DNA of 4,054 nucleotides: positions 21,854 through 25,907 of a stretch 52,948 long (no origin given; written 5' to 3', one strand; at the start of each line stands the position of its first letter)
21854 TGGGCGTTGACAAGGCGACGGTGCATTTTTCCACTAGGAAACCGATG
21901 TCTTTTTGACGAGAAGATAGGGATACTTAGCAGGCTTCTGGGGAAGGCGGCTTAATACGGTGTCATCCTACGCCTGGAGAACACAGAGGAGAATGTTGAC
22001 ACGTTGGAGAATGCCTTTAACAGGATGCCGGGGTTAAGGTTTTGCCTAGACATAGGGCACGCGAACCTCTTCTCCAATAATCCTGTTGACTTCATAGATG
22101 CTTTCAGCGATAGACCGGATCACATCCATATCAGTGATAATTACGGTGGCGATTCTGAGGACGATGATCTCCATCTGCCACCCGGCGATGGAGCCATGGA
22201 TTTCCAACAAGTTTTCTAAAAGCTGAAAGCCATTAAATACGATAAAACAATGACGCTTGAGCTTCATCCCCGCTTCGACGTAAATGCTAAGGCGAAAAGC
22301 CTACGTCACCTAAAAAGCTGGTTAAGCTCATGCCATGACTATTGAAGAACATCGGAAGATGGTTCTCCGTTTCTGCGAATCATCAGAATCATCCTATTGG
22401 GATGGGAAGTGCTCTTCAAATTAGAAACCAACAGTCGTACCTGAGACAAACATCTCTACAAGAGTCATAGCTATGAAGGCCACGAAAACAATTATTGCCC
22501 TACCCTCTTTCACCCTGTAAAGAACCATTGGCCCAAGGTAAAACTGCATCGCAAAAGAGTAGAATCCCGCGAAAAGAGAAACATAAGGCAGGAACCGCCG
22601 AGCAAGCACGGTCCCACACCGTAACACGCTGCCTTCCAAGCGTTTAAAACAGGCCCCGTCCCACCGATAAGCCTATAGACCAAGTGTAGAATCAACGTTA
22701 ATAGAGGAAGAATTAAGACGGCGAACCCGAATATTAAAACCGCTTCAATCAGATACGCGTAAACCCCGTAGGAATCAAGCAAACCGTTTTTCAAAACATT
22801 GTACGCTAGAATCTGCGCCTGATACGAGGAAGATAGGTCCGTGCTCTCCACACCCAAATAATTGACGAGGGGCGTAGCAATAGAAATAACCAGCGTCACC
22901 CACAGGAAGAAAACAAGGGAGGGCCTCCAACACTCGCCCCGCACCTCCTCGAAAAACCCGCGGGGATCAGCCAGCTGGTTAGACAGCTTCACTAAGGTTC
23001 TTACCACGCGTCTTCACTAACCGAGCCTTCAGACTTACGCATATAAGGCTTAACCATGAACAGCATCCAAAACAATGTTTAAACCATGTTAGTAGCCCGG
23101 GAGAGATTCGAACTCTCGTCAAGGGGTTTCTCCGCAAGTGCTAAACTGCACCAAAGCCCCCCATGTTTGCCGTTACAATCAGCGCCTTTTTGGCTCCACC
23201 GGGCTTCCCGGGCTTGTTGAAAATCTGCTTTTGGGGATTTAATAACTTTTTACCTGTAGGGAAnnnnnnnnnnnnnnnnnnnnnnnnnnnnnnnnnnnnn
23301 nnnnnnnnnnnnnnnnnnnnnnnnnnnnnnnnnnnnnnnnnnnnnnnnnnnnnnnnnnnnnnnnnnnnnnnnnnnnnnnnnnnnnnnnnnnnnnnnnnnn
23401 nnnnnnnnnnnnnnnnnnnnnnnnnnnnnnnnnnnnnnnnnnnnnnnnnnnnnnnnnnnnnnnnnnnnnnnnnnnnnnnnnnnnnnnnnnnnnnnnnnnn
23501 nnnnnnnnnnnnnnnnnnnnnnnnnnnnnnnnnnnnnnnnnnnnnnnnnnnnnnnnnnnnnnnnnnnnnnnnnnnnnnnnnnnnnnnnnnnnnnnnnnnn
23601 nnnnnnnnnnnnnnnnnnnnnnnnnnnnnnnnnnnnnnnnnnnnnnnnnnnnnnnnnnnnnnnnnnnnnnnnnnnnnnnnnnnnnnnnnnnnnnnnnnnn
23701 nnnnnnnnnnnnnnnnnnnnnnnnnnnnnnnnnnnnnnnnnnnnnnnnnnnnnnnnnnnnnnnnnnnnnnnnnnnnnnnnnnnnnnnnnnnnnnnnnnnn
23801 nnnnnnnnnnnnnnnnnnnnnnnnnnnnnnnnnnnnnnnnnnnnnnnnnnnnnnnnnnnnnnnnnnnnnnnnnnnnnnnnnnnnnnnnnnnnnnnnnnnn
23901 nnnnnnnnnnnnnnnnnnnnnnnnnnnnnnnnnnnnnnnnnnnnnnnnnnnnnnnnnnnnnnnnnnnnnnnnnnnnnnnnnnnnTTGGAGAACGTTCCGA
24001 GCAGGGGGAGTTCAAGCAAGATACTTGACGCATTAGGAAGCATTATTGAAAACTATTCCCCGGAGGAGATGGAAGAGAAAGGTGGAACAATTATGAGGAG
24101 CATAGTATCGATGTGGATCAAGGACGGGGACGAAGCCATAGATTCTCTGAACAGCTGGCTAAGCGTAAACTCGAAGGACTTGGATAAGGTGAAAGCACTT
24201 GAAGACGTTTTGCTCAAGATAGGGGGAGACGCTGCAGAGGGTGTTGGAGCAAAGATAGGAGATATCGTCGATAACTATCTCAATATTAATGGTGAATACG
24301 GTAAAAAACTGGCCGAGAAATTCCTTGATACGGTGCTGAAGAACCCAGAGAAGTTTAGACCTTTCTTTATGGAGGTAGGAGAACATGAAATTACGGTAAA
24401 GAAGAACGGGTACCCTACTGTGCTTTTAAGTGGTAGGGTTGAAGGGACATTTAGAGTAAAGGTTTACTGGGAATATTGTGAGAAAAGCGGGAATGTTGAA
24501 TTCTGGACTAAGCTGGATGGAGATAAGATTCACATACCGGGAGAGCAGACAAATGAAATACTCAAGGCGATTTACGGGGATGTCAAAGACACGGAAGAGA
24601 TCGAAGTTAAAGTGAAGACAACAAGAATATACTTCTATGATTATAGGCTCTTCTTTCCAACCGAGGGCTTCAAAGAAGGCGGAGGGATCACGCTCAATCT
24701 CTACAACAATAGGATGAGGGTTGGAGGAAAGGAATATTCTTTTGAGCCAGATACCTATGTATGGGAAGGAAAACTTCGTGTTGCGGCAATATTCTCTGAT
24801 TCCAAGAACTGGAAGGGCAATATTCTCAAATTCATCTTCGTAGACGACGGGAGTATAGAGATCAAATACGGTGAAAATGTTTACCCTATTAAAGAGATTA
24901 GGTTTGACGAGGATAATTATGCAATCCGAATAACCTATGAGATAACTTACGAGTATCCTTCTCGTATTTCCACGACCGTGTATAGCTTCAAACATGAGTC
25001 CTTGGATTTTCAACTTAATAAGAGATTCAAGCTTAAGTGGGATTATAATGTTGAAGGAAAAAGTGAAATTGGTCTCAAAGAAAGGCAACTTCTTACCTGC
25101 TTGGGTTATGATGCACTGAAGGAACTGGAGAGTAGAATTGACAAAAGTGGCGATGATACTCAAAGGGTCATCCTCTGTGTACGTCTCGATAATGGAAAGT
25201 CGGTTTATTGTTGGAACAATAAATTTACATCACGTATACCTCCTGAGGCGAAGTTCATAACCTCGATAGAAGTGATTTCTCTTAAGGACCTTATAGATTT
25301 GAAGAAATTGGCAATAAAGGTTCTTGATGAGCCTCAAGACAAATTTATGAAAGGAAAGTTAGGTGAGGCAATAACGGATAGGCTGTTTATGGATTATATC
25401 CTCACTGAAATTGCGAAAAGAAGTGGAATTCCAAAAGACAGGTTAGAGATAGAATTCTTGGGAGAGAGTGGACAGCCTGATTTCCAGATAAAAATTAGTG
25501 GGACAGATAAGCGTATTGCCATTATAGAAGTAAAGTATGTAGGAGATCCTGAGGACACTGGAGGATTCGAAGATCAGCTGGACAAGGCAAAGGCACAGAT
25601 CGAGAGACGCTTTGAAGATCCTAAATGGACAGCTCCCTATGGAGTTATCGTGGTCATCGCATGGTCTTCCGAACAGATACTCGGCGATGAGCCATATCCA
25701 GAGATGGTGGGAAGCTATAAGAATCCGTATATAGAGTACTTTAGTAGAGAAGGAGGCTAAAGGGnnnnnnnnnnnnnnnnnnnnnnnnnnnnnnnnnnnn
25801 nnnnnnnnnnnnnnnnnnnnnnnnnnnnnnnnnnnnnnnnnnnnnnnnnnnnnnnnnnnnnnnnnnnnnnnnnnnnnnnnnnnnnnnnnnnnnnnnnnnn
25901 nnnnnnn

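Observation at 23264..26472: Candidate archaeal polymorphic toxin-immunity locus beside tRNA-Gln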

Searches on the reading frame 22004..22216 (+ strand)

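Call 94: search_protein_families(library=pfam, proteins=[window:22004-22216:+], max_evalue=0.01)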
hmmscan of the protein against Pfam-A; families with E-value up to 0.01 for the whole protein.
window:22004-22216:+ (71 aa): 1 family
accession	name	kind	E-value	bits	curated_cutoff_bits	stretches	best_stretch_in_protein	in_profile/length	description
PF01261.30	AP_endonuc_2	-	2e-09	37.9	31.1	1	9-71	151-213/249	Xylose isomerase-like TIM barrel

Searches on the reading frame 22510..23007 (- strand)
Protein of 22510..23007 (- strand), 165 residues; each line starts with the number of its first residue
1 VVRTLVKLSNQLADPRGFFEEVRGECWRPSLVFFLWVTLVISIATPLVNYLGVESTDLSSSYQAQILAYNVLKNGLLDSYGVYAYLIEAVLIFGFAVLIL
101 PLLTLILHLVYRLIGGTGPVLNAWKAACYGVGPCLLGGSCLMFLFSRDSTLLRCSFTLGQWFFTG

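Call 6: search_protein_families(library=pfam, proteins=[window:22510-23007:-], max_evalue=1)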
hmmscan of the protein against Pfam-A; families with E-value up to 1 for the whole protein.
window:22510-23007:- (165 aa): 1 family
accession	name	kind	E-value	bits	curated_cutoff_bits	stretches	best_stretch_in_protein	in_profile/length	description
PF04893.22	Yip1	-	4.2e-09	36.9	28.6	1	12-144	4-117/173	Yip1 domain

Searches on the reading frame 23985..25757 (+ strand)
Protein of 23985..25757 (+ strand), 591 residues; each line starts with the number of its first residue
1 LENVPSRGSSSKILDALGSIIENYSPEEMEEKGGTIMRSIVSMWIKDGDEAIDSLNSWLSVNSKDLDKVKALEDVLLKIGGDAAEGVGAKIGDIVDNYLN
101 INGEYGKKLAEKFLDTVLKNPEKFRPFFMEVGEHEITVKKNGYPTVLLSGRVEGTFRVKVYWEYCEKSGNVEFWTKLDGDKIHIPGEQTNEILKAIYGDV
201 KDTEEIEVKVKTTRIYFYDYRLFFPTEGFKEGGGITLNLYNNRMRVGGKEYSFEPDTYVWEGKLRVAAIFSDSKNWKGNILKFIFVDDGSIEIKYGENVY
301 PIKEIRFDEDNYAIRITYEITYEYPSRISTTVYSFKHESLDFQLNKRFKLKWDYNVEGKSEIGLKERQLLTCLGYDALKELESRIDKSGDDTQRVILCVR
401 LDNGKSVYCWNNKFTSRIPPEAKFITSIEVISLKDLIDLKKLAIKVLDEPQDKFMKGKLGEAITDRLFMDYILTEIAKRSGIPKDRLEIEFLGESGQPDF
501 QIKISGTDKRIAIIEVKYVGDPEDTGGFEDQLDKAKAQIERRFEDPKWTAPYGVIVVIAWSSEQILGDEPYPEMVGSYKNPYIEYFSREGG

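Call 6: search_protein_families(library=pfam, proteins=[window:23985-25757:+], max_evalue=1)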
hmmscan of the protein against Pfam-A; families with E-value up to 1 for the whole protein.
window:23985-25757:+ (591 aa): 2 families
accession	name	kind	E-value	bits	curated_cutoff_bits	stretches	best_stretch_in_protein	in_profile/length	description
PF08011.17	PDDEXK_9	-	0.038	14.4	25.5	1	495-556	30-89/105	PD-(D/E)XK nuclease superfamily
PF07550.17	Shr-like_HID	-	0.13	13.2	22.3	0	128-145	57-74/82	Heme-binding protein Shr-like, Hb-interacting domain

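Call 7: search_protein_families(library=ncbifam, proteins=[window:23985-25757:+], max_evalue=1)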
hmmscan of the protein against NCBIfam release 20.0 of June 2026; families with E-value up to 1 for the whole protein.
window:23985-25757:+ (591 aa): 1 family
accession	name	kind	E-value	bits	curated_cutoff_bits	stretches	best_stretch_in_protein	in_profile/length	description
NF002470.0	PRK01713.1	equivalog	0.16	11.4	545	1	456-557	98-200/334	ornithine carbamoyltransferase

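Call 8: search_protein_families(library=padloc, proteins=[window:23985-25757:+], max_evalue=1)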
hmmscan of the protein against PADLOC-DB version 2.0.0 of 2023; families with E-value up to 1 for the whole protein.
window:23985-25757:+ (591 aa): 1 family
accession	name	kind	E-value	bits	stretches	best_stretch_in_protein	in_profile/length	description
PDLC04134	mad2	-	0.0026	14.6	1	472-533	12-75/492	mads_2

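Call 9: find_homologous_proteins(query=window:23985-25757:+)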
Query window:23985-25757:+ (591 aa): 5 proteins with E <= 0.001 among 8000 candidates.
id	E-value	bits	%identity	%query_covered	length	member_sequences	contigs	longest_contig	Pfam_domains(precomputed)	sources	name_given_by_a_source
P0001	5.4e-128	446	47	92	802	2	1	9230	-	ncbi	ncbi:MAG: hypothetical protein QXY99_01305 [Thermoproteota archaeon]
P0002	5.8e-85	304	36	100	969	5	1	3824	-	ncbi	ncbi:MAG: hypothetical protein QW506_06230, partial [Thermoproteota archaeon]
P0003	5.7e-69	251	50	50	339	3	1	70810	-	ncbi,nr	ncbi:MAG: hypothetical protein FGF53_00380, partial [Candidatus Brockarchaeota archaeon]|nr:hypothet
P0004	4.0e-43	166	63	23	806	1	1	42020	-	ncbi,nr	ncbi:MAG: hypothetical protein FGF51_03100, partial [Candidatus Brockarchaeota archaeon]|nr:hypothet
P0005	1.6e-36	144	62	20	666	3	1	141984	-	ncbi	ncbi:MAG: hypothetical protein QW385_01385 [Thermoproteota archaeon]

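Call 13: find_encoding_contigs(protein=P0001, flank=6000)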
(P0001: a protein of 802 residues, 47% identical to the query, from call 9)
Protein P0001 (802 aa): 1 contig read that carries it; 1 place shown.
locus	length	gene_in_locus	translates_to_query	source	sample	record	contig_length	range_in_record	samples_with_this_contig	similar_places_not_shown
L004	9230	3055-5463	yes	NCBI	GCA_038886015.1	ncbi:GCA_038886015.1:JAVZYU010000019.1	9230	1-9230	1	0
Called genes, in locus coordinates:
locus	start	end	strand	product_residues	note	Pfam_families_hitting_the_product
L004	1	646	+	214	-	?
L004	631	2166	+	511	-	-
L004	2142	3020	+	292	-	-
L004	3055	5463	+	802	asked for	-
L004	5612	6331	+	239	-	-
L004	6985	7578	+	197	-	-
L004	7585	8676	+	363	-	-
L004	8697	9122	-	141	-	PF01850:PIN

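Call 14: find_encoding_contigs(protein=P0005, flank=8000)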
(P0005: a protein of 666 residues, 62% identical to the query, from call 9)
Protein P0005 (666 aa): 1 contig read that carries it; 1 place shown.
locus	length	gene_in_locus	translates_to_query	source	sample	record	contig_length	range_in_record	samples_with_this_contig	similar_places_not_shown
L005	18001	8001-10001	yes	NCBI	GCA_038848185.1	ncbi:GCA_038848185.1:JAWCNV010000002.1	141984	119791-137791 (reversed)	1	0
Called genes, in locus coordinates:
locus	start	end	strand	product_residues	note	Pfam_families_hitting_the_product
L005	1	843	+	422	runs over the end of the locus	PF00999:Na_H_Exchanger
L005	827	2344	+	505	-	PF04055:Radical_SAM, PF13353:Fer4_12, PF13186:SPASM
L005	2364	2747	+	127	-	PF08859:DGC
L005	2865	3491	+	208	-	PF00708:Acylphosphatase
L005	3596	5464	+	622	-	PF02934:GatB_N, PF02938:GAD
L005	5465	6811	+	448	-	PF18195:GatD_N, PF00710:Asparaginase, PF17763:Asparaginase_C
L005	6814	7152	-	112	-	-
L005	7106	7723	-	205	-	PF12822:ECF_trnsprt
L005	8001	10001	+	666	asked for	-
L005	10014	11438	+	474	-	-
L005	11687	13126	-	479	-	PF22612:GH113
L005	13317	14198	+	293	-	PF13793:Pribosyltran_N, PF00156:Pribosyltran, PF14572:Pribosyl_synth (weak)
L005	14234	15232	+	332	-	PF01555:N6_N4_Mtase (weak), PF01170:UPF0020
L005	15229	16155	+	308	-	PF23023:Anti-Pycsar_Apyc1, PF13691:Lactamase_B_4, PF00753:Lactamase_B, PF12706:Lactamase_B_2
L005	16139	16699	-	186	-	PF13238:AAA_18, PF13401:AAA_22 (weak), PF00406:ADK (weak), PF13207:AAA_17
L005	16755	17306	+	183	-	PF10469:AKAP7_NLS, PF02834:LigT_PEase, PF13563:2_5_RNA_ligase2, PF02834:LigT_PEase (weak)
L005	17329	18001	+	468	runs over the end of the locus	PF18144:SMODS, PF01909:NTP_transf_2, PF09249:tRNA_NucTransf2, PF21133:CAA_C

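Call 15: find_encoding_contigs(protein=P0004, flank=8000)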
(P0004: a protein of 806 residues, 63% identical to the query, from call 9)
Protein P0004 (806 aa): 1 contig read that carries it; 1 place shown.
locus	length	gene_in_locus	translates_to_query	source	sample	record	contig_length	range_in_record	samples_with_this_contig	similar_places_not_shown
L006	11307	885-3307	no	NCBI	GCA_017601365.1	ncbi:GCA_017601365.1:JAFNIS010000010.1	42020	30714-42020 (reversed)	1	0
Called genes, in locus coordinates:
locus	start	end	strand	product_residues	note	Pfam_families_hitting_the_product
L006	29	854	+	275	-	-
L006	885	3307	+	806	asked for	-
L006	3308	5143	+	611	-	-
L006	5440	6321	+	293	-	PF13793:Pribosyltran_N, PF00156:Pribosyltran, PF14681:UPRTase (faint), PF14572:Pribosyl_synth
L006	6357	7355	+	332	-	PF01555:N6_N4_Mtase (weak), PF01170:UPF0020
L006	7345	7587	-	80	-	-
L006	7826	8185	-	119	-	-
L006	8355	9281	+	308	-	PF23023:Anti-Pycsar_Apyc1, PF13691:Lactamase_B_4, PF00753:Lactamase_B, PF12706:Lactamase_B_2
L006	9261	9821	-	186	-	PF13238:AAA_18, PF13671:AAA_33 (weak), PF00406:ADK (weak), PF13207:AAA_17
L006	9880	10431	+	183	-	PF10469:AKAP7_NLS, PF02834:LigT_PEase, PF13563:2_5_RNA_ligase2, PF02834:LigT_PEase (weak)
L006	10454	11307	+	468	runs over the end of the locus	PF18144:SMODS, PF01909:NTP_transf_2, PF09249:tRNA_NucTransf2, PF21133:CAA_C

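Call 25: search_protein_families(library=pfam, proteins=[L005:10014-11435:+, L006:3308-5140:+, L004:6985-7575:+], max_evalue=0.1)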
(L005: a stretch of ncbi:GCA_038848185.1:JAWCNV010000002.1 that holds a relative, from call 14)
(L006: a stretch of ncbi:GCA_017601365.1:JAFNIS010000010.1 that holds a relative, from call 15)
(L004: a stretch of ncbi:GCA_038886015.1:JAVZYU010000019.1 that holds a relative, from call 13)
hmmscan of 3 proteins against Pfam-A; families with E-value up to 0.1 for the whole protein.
L005:10014-11435:+ (474 aa): 1 family
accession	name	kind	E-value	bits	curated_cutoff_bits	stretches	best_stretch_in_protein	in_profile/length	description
PF15513.11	DUF4651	-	0.041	14.3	22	0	446-467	34-55/61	Domain of unknown function (DUF4651)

L006:3308-5140:+ (611 aa): 1 family
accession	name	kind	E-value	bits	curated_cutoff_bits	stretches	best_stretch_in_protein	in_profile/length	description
PF24890.1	ALN_composite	-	0.0057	17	27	0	225-239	16-30/55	Allantoinase, composite domain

L004:6985-7575:+ (197 aa): 2 families
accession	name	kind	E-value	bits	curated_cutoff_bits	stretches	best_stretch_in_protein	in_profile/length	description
PF20691.3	TAGT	-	0.049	14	27.5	1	101-168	67-133/205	TET-Associated Glycosyltransferase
PF11494.13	Ta0938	-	0.087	13.7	27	0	28-45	9-26/92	Ta0938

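Call 47: predict_structure(alignment_id=A2)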
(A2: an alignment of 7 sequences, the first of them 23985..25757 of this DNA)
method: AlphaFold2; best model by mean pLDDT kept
length: 591 residues; sequences in the alignment: 7
mean_pLDDT: 74.2   pTM: 0.59
mean pLDDT of the five models: 74.2, 73.9, 71.1, 69.8, 69.0
residues with pLDDT >= 90: 136; 70-90: 283; 50-70: 41; < 50: 131
segments of 3 or more residues with pLDDT < 50: 1-127, 230-232
pLDDT, mean of each block of 10 residues (from residue 1): 33 43 43 44 38 40 40 37 31 31 33 44 47 77 85 83 85 85 88 81 72 75 59 65 77 89 88 88 84 87 82 87 78 88 73 81 78 87 74 84 88 81 87 89 90 90 92 95 94 81 92 94 92 92 89 95 87 91 85 40
secondary structure, 60 per line:
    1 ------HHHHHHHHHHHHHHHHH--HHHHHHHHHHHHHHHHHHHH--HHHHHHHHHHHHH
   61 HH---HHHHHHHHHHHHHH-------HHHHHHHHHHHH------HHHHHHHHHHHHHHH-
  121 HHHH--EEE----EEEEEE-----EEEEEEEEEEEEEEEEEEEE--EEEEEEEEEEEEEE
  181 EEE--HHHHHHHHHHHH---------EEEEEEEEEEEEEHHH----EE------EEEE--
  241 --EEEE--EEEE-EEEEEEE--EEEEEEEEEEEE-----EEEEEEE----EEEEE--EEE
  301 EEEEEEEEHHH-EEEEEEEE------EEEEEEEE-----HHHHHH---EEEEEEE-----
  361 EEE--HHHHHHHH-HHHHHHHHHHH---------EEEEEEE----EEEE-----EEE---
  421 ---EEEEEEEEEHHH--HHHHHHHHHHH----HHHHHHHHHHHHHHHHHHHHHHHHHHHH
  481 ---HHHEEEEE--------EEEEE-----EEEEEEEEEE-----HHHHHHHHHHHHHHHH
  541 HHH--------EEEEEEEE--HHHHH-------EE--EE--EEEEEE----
elements in order: H7-23 H26-45 H48-62 H66-79 H87-98 H105-119 H121-124 E127-129 E134-139 E145-164 E167-183 H186-197 E207-219 E235-238 E243-246 E249-252 E254-260 E263-274 E280-286 E291-295 E298-308 E313-320 E327-334 H340-345 E349-355 E361-363 H366-373 H375-385 E395-401 E406-409 E415-417 E424-432 H438-448 H453-480 E487-491 E500-504 E510-519 H525-543 E552-559 H562-566 E582-587

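Call 53: fold_search(model_id=the predicted structure, library=pdb)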
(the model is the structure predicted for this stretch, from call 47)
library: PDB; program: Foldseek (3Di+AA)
matches with E <= 10: 1247; with E <= 0.001: 0
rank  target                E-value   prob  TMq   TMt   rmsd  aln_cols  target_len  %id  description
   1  9euf_8                3.1e-03  0.08  0.06  0.05  25.6       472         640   10  Cryo-EM structure of Staphylococcus aureus bacteriophage phi812 baseplate in the pre-contraction state - complete (released 2025-04-09)
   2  7fiv_B                3.9e-03  0.38  0.11  0.09  22.6       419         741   10  Crystal structure of the complex formed by Wolbachia cytoplasmic incompatibility factors CidA and CidBND1-ND2 from wPi (released 2022-04-06)
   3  9bhx                  4.9e-03  0.21  0.08  0.05  18.0       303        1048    8  Structure of the extracellular domain of Protein Sevenless (released 2025-01-22)
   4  6v4s_A                6.7e-03  0.15  0.09  0.09  23.1       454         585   10  A Closed pore conformation of a Pentameic ligand-gated ion channel with additional N-terminal domain (released 2020-06-03)
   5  5ftt_G                7.9e-03  0.16  0.10  0.14  19.0       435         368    7  Octameric complex of Latrophilin 3 (Lec, Olf) , Unc5D (Ig, Ig2, TSP1) and FLRT2 (LRR) (released 2016-05-04)
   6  8t1z                  1.0e-02  0.08  0.07  0.08  25.6       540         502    8  Crystal Structure of Porphyromonas gingivalis Sialidase (PG_0352) Bound to Neu5Ac (NANA) (released 2023-10-04)
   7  3l5i                  1.2e-02  0.12  0.10  0.15  17.4       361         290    8  Crystal structure of FnIII domains of human GP130 (Domains 4-6) (released 2010-05-12)
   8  8avb_B                1.4e-02  0.15  0.09  0.09  23.0       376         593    8  Cryo-EM structure for mouse leptin in complex with the mouse LEP-R ectodomain (1:2 mLEP:mLEPR model). (released 2023-04-05)
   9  9h99                  1.4e-02  0.13  0.13  0.09  24.4       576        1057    9  Native structure of the full-length pesticidal protein Cry1Ca18 at pH7, from crystals formed in vivo (released 2025-11-12)
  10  8gn6_C                1.4e-02  0.08  0.07  0.08  25.9       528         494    8  Crystallization of Sialidase from Porphyromonas gingivalis (released 2023-04-19)
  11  9ibq_A                1.9e-02  0.80  0.11  0.20   9.0       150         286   19  Structure of BstEII with DNA substrate (released 2026-03-04)
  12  7fik_E                2.0e-02  0.11  0.08  0.05  24.4       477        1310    9  The cryo-EM structure of the CR subunit from X. laevis NPC (released 2022-11-09)
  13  8v2b_B                2.0e-02  0.09  0.08  0.08  19.1       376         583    9  Cryo-EM structure of mouse type II OSM receptor complex: model for full extracellular assembly (released 2024-11-20)
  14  8t1y                  2.3e-02  0.11  0.07  0.07  21.6       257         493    8  Crystal Structure of Porphyromonas gingivalis Sialidase (PG_0352) Bound to Neu5Ac2en (DANA) (released 2023-10-04)
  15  6e3l_D                2.5e-02  0.16  0.08  0.19  22.1       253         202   11  Interferon gamma signalling complex with IFNGR1 and IFNGR2 (released 2019-02-27)
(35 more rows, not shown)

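Call 57: search_protein_representatives(alignment_id=A2)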
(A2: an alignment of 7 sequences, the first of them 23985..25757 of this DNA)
Query: 7 sequences, 608 profile positions. Proteins with E-value up to 0.001 (for the whole library): 81; up to 1e-10: 57; up to 1e-30: 30. The best 81 are listed.
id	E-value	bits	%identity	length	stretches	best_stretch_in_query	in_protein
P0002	4.5e-259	877.3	-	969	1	1-608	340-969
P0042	1.1e-191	654.8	-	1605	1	1-487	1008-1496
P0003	2.5e-157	541.3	-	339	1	1-299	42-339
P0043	1.1e-156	539.2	-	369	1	250-607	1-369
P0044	4.8e-148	510.6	-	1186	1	76-601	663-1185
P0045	2.6e-146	504.9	-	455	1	140-601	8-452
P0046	4.4e-141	487.6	-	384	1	193-592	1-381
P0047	1.3e-131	456.3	-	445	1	163-607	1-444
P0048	1.9e-127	442.6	-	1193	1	1-601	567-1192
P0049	9.6e-116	403.9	-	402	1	201-607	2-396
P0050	2.0e-113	396.2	-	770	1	115-583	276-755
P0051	8.8e-113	394.2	-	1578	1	116-591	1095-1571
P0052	3.2e-97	342.8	-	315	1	66-378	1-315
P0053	6.5e-81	288.9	-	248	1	345-602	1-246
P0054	3.9e-75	269.8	-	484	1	151-604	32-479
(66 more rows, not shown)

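Call 92: search_solved_structures(query=A2, max_evalue=10)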
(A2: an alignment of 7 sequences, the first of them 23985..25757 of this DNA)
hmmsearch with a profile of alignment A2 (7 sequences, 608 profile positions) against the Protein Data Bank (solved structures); distinct sequences matched with E-value up to 10: 1.
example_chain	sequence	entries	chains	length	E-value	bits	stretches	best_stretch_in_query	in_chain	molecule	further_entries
2bk8_A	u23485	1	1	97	0.045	15.3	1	138-185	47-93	TITIN HEART ISOFORM N2-B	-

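Call 100: fold_search(model_id=the predicted structure, library=viral)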
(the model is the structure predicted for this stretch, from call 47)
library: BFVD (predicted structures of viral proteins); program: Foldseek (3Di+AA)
matches with E <= 10: 1087; with E <= 0.001: 3
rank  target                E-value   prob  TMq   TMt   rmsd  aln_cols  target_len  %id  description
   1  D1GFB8                1.6e-04  0.44  0.09  0.05  22.8       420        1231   11  Putative end-filament protein [Betafusellovirus yellowstonense]
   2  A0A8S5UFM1            5.1e-04  0.23  0.08  0.08  26.8       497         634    8  Putative polysaccharide deacetylase [Myoviridae sp. ctcyQ27]
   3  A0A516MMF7            9.8e-04  0.35  0.11  0.10  18.1       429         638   10  (no name in the UniProt tables at hand)
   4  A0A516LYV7            1.6e-03  0.25  0.07  0.10  30.5       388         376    9  (no name in the UniProt tables at hand)
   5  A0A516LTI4            1.8e-03  0.16  0.07  0.10  22.3       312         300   11  (no name in the UniProt tables at hand)
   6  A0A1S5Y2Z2            3.1e-03  0.60  0.08  0.19  45.0       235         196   11  Prefoldin [uncultured archaeal virus]
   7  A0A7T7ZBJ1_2          3.1e-03  0.18  0.08  0.06  23.1       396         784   10  (no name in the UniProt tables at hand)
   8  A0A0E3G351            4.7e-03  0.38  0.10  0.05  15.6       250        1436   10  Tail fiber-like protein [Synechococcus phage ACG-2014f]
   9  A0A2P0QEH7            4.7e-03  0.11  0.06  0.10  26.4       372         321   10  Uncharacterized protein [Haloarcula hispanica pleomorphic virus 4]
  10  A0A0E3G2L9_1          5.9e-03  0.08  0.06  0.04  24.5       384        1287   10  Uncharacterized protein [Synechococcus phage ACG-2014f]
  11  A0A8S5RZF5            6.2e-03  0.28  0.07  0.12  15.2       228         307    8  BNR repeat-like domain protein [Myoviridae sp. ctNQV2]
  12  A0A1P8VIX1            8.6e-03  0.21  0.12  0.14  18.3       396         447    7  Uncharacterized protein [Murid betaherpesvirus 3]
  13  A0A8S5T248            9.6e-03  0.11  0.08  0.08  21.8       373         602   10  Uncharacterized protein [Siphoviridae sp. cteEJ17]
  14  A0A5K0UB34            1.0e-02  0.99  0.14  0.19  11.9       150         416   21  Uncharacterized protein [Yasminevirus sp. GU-2018]
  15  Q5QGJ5                1.0e-02  0.57  0.11  0.13  34.5       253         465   14  (no name in the UniProt tables at hand)
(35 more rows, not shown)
